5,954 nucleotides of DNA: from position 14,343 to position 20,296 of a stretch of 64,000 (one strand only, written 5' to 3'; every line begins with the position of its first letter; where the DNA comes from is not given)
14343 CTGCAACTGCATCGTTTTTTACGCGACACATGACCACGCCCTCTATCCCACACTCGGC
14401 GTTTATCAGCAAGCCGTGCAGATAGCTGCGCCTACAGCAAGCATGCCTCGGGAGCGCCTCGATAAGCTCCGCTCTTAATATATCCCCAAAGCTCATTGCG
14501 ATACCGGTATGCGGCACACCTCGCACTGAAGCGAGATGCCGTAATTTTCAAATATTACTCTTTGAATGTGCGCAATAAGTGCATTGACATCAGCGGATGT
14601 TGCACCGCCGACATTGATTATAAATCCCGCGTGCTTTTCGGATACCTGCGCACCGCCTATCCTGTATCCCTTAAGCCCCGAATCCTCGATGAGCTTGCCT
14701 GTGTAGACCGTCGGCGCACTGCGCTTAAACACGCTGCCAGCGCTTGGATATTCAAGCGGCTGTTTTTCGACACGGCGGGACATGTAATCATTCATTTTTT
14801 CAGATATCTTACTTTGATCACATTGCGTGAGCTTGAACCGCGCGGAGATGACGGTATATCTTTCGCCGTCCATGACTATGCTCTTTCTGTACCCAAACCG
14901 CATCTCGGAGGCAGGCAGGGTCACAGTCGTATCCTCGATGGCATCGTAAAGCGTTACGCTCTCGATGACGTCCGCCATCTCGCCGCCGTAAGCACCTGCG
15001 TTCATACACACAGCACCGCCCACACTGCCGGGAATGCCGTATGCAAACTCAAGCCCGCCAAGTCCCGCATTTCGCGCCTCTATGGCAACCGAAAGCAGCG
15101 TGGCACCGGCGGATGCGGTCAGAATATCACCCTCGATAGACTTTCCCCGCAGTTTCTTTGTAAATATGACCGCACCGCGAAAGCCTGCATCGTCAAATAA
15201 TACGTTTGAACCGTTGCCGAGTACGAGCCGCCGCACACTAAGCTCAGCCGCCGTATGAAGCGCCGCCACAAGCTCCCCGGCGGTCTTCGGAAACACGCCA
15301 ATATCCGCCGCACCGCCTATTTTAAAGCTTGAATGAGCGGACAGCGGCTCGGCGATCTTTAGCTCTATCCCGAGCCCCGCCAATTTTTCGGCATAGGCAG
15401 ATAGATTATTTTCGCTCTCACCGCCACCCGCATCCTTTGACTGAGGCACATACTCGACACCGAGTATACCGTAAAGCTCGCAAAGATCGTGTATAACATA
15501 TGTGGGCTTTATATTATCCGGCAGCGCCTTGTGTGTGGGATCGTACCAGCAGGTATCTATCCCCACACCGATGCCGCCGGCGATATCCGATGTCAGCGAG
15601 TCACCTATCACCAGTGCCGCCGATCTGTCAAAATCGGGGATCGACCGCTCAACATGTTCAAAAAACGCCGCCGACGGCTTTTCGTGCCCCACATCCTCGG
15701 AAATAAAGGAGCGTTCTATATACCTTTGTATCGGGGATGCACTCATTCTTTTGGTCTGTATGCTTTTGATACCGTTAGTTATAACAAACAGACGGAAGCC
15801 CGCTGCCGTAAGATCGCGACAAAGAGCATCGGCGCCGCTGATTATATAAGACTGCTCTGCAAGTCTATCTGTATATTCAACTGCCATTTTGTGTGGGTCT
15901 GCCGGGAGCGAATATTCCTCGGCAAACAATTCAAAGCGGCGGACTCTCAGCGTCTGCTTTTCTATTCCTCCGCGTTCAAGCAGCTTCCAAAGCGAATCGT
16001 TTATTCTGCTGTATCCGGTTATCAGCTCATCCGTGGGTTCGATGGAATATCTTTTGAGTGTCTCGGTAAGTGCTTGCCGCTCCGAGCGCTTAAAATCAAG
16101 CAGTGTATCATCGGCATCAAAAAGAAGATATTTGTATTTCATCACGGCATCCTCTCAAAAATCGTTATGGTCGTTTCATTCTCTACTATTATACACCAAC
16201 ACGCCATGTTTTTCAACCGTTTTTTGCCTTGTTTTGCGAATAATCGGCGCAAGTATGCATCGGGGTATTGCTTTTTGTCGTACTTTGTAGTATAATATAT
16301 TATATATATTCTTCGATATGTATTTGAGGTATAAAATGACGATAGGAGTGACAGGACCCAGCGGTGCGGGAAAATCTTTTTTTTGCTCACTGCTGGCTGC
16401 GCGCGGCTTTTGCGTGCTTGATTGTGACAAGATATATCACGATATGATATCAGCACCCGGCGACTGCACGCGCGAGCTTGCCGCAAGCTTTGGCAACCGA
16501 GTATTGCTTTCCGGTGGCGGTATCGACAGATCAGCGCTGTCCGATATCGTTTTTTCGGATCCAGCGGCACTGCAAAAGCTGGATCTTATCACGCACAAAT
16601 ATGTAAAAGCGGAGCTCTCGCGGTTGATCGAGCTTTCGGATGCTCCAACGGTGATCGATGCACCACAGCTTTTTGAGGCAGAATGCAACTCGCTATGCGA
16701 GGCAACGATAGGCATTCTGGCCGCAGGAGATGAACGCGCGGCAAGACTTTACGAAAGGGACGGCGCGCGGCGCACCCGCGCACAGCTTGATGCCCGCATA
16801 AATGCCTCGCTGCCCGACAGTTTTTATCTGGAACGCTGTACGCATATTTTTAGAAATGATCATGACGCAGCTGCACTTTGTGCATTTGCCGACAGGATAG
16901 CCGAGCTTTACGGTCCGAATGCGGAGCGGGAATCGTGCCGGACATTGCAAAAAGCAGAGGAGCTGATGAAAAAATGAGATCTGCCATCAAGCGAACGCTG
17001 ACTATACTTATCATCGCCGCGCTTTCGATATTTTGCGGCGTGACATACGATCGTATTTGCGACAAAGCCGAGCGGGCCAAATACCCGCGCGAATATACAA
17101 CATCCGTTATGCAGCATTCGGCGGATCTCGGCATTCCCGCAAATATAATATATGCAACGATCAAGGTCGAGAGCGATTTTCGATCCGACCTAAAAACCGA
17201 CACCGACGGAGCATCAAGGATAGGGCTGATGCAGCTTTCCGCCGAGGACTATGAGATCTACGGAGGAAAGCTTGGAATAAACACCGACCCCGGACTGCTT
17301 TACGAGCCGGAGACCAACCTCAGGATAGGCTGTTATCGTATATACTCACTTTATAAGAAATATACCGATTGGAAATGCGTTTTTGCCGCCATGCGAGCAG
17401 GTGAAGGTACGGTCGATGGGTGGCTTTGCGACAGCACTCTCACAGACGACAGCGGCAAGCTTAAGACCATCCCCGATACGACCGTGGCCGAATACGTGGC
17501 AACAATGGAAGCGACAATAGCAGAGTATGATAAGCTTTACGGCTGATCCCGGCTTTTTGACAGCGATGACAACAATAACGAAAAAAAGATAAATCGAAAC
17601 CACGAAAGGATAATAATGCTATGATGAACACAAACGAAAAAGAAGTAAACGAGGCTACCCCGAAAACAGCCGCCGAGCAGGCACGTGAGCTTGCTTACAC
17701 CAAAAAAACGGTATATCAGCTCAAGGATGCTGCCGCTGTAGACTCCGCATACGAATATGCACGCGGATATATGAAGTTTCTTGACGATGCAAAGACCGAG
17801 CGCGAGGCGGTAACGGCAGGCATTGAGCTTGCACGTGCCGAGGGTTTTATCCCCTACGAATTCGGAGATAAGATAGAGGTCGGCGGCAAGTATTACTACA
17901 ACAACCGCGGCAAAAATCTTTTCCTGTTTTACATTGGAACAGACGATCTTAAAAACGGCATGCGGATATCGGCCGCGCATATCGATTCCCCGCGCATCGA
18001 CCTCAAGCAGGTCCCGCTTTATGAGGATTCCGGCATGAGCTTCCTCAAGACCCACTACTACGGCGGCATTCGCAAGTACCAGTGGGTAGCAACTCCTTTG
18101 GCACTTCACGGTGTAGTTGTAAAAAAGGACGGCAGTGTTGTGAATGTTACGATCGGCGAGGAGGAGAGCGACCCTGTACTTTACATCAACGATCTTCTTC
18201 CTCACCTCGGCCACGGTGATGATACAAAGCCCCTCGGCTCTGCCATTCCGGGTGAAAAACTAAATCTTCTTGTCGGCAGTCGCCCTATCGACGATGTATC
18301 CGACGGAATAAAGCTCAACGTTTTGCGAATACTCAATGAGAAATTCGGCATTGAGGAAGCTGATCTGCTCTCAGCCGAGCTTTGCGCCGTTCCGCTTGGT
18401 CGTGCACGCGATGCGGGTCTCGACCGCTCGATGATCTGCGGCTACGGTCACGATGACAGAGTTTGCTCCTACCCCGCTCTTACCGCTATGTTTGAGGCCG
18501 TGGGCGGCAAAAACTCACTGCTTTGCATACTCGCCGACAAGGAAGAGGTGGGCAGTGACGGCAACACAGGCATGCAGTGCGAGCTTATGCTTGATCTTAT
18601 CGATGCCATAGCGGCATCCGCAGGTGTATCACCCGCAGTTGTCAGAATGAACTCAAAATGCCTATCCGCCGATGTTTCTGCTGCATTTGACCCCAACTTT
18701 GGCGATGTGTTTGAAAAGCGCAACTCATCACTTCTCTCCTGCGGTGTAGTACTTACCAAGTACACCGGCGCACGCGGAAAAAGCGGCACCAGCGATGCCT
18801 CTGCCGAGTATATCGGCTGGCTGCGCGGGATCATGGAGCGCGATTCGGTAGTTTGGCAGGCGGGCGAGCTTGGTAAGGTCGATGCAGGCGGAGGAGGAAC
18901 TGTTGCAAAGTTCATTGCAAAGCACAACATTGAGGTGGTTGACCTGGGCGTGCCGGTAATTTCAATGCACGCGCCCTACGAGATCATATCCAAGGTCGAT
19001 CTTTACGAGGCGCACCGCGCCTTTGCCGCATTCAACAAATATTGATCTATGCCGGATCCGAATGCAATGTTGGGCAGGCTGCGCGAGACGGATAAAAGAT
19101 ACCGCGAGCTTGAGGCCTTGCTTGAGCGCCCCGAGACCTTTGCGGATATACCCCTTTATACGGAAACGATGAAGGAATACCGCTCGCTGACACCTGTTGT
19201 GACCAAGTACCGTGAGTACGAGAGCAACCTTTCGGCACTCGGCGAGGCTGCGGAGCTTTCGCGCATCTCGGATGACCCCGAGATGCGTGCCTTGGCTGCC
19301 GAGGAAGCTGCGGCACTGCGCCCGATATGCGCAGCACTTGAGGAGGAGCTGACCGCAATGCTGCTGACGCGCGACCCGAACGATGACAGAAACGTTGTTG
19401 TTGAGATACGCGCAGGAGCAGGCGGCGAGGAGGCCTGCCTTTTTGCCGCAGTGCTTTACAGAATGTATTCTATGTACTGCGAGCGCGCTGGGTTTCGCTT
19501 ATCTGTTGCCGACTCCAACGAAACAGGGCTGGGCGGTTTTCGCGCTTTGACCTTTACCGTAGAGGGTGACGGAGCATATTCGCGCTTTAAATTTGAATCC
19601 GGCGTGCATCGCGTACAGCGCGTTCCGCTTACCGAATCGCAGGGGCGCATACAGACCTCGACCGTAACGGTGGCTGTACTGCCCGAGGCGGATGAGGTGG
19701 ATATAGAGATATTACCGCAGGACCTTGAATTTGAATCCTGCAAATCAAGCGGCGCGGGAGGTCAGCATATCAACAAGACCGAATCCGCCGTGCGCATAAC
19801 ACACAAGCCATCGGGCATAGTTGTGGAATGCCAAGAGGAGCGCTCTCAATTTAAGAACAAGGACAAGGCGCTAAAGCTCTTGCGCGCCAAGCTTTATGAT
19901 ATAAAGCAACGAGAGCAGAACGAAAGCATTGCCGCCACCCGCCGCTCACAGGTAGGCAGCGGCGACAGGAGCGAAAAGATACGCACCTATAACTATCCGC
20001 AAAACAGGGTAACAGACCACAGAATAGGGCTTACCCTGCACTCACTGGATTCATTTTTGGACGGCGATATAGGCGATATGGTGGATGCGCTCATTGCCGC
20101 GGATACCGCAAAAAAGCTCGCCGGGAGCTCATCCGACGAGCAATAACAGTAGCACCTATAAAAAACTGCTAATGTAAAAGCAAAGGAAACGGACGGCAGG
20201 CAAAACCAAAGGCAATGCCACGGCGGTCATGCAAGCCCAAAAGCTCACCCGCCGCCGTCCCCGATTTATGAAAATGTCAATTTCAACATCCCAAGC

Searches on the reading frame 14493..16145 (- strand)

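Call 42: search_protein_families(library=pfam, proteins=[window:14493-16145:-], max_evalue=0.00001)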
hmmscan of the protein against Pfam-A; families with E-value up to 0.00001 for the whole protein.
window:14493-16145:- (550 aa): 5 families
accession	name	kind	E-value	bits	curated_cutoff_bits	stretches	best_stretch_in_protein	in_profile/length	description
PF02873.21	MurB_C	-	3.1e-34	117.5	27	1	446-545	1-98/99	UDP-N-acetylenolpyruvoylglucosamine reductase, C-terminal domain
PF01565.28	FAD_binding_4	-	1.2e-18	67.6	26.4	1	284-402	5-131/139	FAD binding domain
PF13419.12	HAD_2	-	1.8e-15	57.9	23.8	1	7-200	1-177/178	Haloacid dehalogenase-like hydrolase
PF00702.32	Hydrolase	-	8.9e-15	56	26.4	1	4-195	1-191/191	haloacid dehalogenase-like hydrolase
PF13242.12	Hydrolase_like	-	1.5e-08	34.9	22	1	156-224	4-75/75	HAD-hyrolase-like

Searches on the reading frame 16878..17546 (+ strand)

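Call 42: search_protein_families(library=pfam, proteins=[window:16878-17546:+], max_evalue=0.00001)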
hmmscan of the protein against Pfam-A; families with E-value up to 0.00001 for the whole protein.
window:16878-17546:+ (222 aa): 1 family
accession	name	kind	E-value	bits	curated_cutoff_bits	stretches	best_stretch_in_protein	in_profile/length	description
PF01464.25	SLT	-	1.6e-12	47.4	21.3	1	82-183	8-105/117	Transglycosylase SLT domain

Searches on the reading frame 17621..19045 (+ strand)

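Call 43: search_protein_families(library=pfam, proteins=[window:17621-19045:+], max_evalue=0.00001)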
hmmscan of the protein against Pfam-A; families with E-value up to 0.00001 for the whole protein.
window:17621-19045:+ (474 aa): 1 family
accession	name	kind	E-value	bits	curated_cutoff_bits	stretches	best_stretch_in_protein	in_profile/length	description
PF02127.20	Peptidase_M18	-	1.5e-75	255.1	24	1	53-471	1-431/432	Aminopeptidase I zinc metalloprotease (M18)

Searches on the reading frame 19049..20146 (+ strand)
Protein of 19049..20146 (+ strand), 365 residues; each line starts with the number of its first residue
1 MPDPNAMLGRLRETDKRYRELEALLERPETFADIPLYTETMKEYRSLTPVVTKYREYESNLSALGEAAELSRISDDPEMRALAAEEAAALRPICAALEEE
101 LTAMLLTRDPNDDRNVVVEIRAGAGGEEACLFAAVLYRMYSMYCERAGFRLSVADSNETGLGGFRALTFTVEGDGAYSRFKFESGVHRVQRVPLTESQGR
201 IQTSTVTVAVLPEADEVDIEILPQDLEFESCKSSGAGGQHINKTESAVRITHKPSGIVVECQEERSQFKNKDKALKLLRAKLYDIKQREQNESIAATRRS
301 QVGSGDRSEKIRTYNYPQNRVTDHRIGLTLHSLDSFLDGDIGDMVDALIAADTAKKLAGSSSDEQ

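Call 43: search_protein_families(library=pfam, proteins=[window:19049-20146:+], max_evalue=0.00001)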
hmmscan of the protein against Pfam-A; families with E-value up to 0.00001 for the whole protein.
window:19049-20146:+ (365 aa): 2 families
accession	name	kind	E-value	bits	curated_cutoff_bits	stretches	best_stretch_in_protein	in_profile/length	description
PF03462.23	PCRF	-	1.1e-67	228.1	24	1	15-208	2-194/194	PCRF domain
PF00472.26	RF-1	-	5.4e-43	146.1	35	1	215-325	1-116/116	RF-1 domain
